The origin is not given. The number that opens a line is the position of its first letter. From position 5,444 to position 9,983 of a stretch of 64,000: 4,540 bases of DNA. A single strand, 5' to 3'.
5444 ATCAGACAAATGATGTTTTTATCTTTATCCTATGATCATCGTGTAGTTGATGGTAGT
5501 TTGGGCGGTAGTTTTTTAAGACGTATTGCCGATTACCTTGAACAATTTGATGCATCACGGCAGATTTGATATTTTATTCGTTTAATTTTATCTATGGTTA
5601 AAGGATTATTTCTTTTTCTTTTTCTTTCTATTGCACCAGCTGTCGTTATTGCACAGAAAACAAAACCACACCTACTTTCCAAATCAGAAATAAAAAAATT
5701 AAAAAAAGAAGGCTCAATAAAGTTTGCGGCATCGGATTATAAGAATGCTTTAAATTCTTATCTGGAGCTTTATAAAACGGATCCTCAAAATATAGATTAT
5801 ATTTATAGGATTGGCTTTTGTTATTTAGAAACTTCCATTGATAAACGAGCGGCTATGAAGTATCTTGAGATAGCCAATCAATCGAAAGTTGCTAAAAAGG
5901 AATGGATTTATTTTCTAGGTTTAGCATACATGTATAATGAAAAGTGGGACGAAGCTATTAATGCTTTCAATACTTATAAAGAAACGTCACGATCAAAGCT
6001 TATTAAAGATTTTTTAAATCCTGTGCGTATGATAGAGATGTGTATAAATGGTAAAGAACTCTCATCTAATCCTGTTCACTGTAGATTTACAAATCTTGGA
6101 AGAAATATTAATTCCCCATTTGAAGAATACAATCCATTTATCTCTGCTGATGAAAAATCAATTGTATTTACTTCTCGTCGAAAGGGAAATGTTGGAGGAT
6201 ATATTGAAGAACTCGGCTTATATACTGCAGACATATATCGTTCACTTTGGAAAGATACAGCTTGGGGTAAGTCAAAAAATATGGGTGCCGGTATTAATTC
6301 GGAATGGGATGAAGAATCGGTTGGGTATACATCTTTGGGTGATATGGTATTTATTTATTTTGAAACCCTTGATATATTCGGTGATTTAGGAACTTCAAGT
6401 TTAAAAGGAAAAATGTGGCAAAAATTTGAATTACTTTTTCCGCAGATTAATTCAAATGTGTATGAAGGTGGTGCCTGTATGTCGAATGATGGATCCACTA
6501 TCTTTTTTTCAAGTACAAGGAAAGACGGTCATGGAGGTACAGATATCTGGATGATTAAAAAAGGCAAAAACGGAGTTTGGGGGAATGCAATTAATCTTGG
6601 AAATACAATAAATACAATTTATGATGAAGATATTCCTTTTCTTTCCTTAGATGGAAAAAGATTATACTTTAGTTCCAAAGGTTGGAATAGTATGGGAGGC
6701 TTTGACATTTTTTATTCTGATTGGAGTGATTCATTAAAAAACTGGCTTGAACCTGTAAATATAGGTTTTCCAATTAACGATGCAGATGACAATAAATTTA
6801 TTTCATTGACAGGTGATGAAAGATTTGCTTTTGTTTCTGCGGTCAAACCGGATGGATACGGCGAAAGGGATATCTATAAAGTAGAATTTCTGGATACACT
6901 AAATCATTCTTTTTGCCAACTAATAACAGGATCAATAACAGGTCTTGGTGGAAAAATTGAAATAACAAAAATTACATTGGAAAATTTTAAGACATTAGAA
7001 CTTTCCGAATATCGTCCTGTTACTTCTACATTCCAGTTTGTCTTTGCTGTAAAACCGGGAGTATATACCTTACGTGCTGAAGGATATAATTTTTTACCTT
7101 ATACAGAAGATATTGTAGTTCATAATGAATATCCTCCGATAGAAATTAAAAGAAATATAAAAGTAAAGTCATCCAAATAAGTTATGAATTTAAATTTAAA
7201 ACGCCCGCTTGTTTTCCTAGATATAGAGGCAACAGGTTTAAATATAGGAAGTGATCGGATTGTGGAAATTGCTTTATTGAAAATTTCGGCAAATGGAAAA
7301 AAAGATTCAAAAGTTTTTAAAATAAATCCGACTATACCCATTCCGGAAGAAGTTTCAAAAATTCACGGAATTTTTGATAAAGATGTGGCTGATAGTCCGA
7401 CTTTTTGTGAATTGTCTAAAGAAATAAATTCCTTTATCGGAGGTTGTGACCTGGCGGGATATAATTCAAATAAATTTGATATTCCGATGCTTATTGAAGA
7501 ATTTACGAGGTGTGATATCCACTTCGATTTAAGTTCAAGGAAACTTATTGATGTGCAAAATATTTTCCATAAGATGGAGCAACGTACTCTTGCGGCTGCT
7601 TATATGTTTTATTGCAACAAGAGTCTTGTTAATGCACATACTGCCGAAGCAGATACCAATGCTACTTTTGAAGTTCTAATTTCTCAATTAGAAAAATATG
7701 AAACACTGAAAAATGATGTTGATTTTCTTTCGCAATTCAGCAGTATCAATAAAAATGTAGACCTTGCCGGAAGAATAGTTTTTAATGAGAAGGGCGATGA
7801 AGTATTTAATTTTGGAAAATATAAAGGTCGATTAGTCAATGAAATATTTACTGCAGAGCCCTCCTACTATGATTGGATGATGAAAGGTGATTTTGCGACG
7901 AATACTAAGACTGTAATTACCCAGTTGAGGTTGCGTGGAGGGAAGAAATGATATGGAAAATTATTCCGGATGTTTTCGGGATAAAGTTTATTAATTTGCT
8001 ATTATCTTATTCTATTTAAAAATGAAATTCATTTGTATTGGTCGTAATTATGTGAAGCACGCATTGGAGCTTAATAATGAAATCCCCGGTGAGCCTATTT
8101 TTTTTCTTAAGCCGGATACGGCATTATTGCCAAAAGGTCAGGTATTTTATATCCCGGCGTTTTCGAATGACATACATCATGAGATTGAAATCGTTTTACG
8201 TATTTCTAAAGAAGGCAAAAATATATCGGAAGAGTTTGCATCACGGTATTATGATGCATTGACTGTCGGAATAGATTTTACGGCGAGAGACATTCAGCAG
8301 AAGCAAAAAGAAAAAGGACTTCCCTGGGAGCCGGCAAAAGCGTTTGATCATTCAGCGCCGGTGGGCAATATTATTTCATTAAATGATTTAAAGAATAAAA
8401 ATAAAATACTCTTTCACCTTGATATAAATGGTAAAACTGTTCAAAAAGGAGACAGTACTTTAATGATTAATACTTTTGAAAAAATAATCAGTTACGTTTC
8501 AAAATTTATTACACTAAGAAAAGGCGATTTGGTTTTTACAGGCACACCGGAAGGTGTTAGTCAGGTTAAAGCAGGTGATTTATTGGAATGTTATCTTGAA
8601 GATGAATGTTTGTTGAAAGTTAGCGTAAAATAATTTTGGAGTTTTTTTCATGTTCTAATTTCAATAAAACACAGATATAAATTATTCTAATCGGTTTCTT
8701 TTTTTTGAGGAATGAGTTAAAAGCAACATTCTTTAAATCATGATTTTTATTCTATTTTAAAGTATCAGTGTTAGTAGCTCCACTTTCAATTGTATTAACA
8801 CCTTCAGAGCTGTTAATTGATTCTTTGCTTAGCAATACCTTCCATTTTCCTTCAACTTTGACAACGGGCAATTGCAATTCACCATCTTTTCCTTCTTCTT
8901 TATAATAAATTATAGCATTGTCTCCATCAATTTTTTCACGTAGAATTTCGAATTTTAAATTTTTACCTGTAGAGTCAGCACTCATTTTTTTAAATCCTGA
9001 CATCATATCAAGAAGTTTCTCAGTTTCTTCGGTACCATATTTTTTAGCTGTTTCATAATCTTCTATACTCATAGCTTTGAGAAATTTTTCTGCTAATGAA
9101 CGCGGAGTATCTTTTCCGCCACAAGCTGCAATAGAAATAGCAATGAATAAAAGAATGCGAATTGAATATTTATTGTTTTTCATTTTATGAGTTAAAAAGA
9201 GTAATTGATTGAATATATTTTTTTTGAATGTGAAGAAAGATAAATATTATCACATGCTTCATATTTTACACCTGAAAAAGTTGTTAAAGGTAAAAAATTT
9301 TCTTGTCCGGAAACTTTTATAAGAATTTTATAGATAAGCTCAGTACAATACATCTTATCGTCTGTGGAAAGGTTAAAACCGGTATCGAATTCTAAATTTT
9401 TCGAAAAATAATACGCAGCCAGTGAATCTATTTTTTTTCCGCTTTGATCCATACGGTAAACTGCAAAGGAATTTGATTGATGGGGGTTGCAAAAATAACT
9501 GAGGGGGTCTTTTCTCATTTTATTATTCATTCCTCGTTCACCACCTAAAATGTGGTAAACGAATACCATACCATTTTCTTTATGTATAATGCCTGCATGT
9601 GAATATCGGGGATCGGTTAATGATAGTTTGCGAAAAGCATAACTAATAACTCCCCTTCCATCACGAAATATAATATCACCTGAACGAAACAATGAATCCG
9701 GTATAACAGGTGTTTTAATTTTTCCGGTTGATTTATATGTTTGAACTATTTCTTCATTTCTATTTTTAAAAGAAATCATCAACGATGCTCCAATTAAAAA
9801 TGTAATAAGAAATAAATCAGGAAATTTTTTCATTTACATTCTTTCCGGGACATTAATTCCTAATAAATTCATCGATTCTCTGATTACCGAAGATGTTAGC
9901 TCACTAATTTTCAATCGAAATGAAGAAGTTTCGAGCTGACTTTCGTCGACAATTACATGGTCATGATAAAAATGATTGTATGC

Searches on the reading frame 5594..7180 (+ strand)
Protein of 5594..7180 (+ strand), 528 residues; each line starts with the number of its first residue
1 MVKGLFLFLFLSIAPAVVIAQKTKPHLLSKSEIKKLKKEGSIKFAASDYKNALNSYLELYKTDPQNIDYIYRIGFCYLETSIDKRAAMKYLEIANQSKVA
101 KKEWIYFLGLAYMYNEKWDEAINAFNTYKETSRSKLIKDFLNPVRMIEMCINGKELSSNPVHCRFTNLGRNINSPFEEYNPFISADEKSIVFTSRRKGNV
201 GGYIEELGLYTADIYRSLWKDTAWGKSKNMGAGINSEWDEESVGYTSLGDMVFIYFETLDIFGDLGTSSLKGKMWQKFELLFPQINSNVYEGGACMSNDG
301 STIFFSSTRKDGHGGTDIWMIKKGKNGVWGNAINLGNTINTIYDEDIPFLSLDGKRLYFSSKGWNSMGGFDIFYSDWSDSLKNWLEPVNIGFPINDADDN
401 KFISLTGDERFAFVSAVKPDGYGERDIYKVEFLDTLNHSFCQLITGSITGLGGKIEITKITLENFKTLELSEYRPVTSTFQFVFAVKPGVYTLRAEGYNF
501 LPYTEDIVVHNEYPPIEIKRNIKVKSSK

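Call 70: search_protein_families(library=pfam, proteins=[window:5594-7180:+])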
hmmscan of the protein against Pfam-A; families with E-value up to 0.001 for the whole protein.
window:5594-7180:+ (528 aa): 2 families
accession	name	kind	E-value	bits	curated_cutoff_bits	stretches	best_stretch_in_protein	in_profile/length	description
PF07676.18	PD40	-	1e-17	64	20.9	2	168-199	1-33/38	WD40-like Beta Propeller Repeat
PF13414.12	TPR_11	-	3.4e-05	23.9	26.8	0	40-79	1-40/42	TPR repeat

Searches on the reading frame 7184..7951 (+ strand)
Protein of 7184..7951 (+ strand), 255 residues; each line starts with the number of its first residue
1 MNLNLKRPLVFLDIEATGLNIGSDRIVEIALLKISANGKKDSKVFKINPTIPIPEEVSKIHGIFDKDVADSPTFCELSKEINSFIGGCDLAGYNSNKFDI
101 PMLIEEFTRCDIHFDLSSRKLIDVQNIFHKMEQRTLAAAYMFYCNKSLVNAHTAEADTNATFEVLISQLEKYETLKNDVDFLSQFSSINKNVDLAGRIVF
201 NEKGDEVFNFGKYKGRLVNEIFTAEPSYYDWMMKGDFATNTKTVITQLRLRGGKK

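Call 70: search_protein_families(library=pfam, proteins=[window:7184-7951:+])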
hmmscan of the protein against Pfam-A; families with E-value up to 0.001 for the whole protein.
window:7184-7951:+ (255 aa): 3 families
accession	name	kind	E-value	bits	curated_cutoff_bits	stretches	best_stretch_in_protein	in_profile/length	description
PF00929.31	RNase_T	-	2.8e-22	80.5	24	1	10-165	1-164/164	Exonuclease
PF20600.3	ExoX-like_C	-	5.3e-09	35.7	26.5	1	208-234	1-27/30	Exodeoxyribonuclease X-like C-terminal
PF13482.12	RNase_H_2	-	3.2e-05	24.4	22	1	10-131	1-99/165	RNase_H superfamily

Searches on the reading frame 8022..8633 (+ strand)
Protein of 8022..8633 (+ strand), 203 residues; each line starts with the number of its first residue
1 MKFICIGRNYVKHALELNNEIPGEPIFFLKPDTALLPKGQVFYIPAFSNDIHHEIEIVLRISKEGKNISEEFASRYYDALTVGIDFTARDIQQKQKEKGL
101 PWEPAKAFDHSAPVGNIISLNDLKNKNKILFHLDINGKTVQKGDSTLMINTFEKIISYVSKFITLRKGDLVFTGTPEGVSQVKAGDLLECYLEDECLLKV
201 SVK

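Call 70: search_protein_families(library=pfam, proteins=[window:8022-8633:+])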
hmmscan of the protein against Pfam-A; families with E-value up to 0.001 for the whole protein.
window:8022-8633:+ (203 aa): 1 family
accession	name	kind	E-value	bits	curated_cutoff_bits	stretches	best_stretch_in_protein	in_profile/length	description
PF01557.24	FAA_hydrolase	-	1.3e-47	162.7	23.9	1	2-193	1-204/214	Fumarylacetoacetate (FAA) hydrolase C-terminal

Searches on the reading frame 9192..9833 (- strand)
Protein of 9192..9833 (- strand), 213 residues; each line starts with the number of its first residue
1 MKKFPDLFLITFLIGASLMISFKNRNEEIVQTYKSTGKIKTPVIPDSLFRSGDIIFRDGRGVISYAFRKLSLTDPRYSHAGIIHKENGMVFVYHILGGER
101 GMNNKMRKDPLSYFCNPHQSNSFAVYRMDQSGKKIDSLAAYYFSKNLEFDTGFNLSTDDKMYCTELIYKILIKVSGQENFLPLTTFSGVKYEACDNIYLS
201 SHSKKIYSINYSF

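Call 70: search_protein_families(library=pfam, proteins=[window:9192-9833:-])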
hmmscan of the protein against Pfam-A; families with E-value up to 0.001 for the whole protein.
window:9192-9833:- (213 aa): 1 family
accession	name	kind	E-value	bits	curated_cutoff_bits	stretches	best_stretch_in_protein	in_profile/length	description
PF05708.18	Peptidase_C92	-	1.2e-10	42.1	27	1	50-174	3-125/166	Permuted papain-like amidase enzyme, YaeF/YiiX, C92 family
